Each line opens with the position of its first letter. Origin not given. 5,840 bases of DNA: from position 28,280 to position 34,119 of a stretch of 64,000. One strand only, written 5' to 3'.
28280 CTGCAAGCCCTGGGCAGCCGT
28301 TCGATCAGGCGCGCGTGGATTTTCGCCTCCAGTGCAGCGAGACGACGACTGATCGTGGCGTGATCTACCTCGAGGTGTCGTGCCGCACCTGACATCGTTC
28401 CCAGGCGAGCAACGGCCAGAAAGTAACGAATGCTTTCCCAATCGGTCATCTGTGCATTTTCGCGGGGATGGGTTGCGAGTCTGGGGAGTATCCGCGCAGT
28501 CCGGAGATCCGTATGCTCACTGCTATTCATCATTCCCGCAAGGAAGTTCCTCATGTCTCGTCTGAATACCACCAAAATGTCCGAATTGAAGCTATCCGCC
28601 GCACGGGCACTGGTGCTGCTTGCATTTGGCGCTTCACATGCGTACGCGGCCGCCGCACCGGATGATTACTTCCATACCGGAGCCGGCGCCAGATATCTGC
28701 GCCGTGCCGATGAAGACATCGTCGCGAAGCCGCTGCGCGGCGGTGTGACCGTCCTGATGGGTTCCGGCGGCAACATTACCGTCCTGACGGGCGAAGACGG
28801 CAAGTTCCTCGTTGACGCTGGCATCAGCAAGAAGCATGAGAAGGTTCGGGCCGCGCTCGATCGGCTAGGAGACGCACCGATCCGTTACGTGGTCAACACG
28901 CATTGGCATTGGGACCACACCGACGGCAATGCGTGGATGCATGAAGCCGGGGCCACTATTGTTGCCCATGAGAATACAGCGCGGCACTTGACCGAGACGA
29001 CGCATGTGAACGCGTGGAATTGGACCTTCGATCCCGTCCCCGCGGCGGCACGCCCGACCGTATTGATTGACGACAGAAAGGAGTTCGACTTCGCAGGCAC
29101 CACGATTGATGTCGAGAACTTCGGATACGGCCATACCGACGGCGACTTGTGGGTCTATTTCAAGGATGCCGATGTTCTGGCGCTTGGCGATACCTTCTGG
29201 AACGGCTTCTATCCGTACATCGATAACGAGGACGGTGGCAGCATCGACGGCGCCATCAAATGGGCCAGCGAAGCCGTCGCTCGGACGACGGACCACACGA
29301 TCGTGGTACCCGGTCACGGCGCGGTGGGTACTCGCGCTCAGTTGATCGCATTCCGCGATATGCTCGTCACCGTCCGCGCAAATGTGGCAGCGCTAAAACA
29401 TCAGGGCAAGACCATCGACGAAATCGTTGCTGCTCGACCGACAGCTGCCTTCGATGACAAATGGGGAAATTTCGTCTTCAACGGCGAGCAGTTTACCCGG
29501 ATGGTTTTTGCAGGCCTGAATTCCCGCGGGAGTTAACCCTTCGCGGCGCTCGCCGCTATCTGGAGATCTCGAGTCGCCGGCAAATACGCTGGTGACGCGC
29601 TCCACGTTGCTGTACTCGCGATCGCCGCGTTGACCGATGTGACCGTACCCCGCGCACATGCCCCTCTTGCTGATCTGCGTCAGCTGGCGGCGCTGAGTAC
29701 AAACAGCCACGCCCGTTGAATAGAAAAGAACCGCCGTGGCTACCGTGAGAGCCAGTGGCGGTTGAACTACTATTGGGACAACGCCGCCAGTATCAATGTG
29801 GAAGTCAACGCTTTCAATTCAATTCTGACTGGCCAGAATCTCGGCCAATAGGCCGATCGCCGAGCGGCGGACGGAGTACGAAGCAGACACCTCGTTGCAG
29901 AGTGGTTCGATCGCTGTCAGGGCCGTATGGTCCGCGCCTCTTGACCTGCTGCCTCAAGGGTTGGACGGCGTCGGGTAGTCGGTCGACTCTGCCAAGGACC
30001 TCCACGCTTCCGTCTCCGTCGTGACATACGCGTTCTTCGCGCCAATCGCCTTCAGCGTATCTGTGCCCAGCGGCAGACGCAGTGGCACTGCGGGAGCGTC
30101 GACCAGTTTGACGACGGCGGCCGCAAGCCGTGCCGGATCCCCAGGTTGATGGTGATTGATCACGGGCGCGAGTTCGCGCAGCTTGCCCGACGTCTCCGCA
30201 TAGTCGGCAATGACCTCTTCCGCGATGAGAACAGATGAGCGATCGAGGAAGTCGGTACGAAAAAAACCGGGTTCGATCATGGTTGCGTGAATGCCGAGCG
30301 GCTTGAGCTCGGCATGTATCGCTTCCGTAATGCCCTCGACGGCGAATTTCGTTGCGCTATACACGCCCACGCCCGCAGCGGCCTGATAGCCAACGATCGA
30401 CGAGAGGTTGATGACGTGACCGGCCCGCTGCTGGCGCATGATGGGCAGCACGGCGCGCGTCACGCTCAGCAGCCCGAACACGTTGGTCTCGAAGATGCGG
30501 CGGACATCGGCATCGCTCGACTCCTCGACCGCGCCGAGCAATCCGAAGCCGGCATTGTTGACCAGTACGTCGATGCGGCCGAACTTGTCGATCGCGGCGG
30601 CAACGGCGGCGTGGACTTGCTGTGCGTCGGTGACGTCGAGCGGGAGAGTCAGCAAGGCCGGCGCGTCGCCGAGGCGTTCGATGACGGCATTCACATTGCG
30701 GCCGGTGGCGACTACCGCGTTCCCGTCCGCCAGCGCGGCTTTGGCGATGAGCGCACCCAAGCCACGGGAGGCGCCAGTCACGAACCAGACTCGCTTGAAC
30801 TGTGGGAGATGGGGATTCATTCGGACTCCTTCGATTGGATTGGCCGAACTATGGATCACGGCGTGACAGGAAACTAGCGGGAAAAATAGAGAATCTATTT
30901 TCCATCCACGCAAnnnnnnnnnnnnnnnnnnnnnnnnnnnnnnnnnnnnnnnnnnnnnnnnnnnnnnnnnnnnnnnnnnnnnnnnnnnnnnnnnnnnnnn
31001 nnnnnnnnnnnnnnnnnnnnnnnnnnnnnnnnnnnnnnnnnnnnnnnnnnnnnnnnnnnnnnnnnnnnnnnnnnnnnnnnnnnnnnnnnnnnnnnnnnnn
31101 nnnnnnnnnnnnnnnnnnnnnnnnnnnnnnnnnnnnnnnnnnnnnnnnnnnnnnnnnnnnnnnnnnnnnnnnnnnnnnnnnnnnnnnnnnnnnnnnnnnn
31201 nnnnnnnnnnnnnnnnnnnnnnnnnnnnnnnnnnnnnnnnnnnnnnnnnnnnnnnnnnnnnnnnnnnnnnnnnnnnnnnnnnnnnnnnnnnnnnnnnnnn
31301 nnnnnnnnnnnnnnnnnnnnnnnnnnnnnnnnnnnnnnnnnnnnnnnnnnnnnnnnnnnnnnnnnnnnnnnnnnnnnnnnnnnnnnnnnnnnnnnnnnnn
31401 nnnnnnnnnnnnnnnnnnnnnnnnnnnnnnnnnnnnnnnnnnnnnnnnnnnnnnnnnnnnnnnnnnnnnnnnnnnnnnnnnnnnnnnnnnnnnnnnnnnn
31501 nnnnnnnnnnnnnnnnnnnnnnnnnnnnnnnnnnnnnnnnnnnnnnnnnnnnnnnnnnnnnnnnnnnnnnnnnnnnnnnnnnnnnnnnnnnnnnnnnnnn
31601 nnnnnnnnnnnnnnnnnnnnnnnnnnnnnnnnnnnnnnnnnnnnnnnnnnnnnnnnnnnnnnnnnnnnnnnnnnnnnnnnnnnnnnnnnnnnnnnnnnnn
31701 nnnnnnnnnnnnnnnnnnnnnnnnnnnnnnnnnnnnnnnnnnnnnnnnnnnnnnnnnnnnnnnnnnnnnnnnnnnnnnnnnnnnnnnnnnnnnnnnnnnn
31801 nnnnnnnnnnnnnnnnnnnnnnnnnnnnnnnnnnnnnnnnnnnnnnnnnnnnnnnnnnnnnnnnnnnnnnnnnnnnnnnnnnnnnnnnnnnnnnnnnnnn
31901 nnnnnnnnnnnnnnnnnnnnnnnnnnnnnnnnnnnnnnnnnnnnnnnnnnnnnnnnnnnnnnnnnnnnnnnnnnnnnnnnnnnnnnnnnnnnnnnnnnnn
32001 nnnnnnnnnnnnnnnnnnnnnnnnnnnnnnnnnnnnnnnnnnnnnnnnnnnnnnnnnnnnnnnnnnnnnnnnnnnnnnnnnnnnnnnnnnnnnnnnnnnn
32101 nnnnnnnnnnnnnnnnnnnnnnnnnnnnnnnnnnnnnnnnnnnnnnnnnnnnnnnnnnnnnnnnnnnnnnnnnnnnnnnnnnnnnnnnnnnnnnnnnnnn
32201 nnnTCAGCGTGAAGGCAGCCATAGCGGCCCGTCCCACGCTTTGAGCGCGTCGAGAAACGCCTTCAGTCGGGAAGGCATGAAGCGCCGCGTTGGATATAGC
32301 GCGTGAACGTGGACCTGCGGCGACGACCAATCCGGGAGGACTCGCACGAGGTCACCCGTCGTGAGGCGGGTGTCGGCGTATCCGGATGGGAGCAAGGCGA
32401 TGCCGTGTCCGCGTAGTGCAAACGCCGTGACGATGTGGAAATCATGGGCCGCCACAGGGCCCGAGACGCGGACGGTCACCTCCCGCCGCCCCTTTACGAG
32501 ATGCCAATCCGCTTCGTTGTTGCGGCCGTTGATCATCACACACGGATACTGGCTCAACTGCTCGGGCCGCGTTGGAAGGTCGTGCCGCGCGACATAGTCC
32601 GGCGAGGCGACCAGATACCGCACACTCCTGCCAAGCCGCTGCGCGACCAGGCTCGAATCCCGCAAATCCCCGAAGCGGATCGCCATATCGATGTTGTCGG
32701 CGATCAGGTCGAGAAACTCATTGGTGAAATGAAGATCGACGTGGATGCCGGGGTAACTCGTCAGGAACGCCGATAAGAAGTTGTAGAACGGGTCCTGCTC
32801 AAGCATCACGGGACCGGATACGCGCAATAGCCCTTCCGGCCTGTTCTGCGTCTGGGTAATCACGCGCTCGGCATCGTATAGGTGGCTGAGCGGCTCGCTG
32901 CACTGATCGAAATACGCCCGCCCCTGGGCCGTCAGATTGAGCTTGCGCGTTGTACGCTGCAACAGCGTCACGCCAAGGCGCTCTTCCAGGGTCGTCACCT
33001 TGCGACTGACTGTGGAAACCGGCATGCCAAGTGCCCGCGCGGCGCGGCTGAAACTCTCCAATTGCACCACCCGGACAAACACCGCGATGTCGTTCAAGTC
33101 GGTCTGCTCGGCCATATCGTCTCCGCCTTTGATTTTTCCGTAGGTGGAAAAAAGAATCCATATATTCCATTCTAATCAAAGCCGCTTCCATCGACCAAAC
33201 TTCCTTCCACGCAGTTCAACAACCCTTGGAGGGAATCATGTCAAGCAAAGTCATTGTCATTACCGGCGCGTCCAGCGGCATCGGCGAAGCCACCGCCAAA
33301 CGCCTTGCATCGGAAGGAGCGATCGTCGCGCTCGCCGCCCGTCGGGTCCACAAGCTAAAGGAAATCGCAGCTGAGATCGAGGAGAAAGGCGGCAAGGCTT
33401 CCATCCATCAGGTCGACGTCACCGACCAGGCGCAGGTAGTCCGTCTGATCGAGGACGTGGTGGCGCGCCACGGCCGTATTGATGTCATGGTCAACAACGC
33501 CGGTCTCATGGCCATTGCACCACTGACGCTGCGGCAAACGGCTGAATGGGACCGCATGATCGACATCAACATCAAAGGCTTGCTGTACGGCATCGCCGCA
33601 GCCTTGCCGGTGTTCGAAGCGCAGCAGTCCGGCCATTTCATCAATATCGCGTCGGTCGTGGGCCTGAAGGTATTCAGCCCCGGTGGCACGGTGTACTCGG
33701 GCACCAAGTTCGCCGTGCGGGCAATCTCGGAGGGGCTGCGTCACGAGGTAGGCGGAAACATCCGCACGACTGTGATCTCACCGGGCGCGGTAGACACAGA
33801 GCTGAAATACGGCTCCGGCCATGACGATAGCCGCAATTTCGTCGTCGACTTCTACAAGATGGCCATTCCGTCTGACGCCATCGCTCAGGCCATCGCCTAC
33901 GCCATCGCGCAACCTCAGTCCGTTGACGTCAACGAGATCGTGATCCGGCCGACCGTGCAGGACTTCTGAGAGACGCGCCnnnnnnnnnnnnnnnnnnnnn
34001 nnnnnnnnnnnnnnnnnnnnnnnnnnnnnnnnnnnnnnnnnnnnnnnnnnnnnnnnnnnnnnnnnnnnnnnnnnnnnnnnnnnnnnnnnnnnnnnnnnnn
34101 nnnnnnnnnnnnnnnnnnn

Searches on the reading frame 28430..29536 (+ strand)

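Call 48: search_protein_families(library=pfam, proteins=[window:28430-29536:+], max_evalue=0.00001)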
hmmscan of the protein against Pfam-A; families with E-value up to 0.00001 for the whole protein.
window:28430-29536:+ (368 aa): 2 families
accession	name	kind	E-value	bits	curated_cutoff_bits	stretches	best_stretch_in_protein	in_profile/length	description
PF00753.33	Lactamase_B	-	7.3e-20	72.2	22.7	1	112-296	4-196/196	Metallo-beta-lactamase superfamily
PF12706.13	Lactamase_B_2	-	6.2e-07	29.7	27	1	126-232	3-109/200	Beta-lactamase superfamily domain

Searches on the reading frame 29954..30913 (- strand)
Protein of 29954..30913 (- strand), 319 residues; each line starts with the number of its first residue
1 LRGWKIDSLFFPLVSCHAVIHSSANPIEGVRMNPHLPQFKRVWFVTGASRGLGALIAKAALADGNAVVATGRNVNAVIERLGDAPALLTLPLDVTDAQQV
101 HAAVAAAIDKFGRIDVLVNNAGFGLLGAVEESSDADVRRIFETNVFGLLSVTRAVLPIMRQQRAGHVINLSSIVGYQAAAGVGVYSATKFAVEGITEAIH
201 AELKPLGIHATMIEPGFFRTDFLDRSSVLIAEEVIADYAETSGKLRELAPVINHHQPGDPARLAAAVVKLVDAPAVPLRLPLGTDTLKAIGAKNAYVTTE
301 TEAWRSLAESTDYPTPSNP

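Call 48: search_protein_families(library=pfam, proteins=[window:29954-30913:-], max_evalue=0.00001)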
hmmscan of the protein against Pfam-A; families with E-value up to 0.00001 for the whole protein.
window:29954-30913:- (319 aa): 3 families
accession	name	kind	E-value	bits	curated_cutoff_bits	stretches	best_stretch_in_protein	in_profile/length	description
PF00106.31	adh_short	-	9e-51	172.6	26.6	1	42-224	2-188/195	short chain dehydrogenase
PF13561.12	adh_short_C2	-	9.8e-37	127.2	27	1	47-225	1-183/236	Enoyl-(Acyl carrier protein) reductase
PF08659.16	KR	-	1.1e-10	42.2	22.6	1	44-201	4-165/180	KR domain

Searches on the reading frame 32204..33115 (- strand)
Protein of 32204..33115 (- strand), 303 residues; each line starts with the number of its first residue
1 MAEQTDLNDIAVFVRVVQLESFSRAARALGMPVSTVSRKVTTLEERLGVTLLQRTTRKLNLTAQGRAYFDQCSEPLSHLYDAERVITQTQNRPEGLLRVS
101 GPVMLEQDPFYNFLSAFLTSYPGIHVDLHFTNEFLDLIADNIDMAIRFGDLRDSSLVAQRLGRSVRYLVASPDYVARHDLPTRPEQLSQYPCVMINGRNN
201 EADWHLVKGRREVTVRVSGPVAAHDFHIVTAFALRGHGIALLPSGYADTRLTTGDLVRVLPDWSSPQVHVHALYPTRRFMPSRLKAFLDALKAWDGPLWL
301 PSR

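Call 30: search_protein_families(library=pfam, proteins=[window:32204-33115:-])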
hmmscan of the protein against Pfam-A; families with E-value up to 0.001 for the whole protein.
window:32204-33115:- (303 aa): 2 families
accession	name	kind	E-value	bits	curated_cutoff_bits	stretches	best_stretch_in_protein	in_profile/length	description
PF03466.25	LysR_substrate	-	3e-40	138.3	28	1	91-293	2-206/209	LysR substrate binding domain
PF00126.33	HTH_1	-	2.2e-20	72.8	26.6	1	7-66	1-60/60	Bacterial regulatory helix-turn-helix protein, lysR family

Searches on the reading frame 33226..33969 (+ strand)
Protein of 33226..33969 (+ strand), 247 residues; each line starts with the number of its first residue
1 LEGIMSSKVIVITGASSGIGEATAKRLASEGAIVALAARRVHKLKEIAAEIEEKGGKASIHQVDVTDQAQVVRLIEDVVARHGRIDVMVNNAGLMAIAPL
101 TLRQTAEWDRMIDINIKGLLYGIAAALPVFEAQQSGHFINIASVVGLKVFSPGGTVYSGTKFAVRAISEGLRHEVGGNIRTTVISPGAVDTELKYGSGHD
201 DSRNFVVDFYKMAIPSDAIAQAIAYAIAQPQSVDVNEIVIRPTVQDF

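Call 30: search_protein_families(library=pfam, proteins=[window:33226-33969:+])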
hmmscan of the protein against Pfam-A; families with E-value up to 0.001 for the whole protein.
window:33226-33969:+ (247 aa): 5 families
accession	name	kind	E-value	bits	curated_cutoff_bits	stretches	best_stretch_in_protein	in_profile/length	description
PF00106.31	adh_short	-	4.9e-54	183.2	26.6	1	8-195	1-188/195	short chain dehydrogenase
PF13561.12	adh_short_C2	-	1.1e-38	133.6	27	1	14-203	1-191/236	Enoyl-(Acyl carrier protein) reductase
PF08659.16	KR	-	9.5e-14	52.1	22.6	1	10-169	3-161/180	KR domain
PF01370.27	Epimerase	-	6.4e-06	26.2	20.9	1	10-93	1-73/240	NAD dependent epimerase/dehydratase family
PF03435.24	Sacchrp_dh_NADP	-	9.3e-05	23.2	25.1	1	10-90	1-74/129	Saccharopine dehydrogenase NADP binding domain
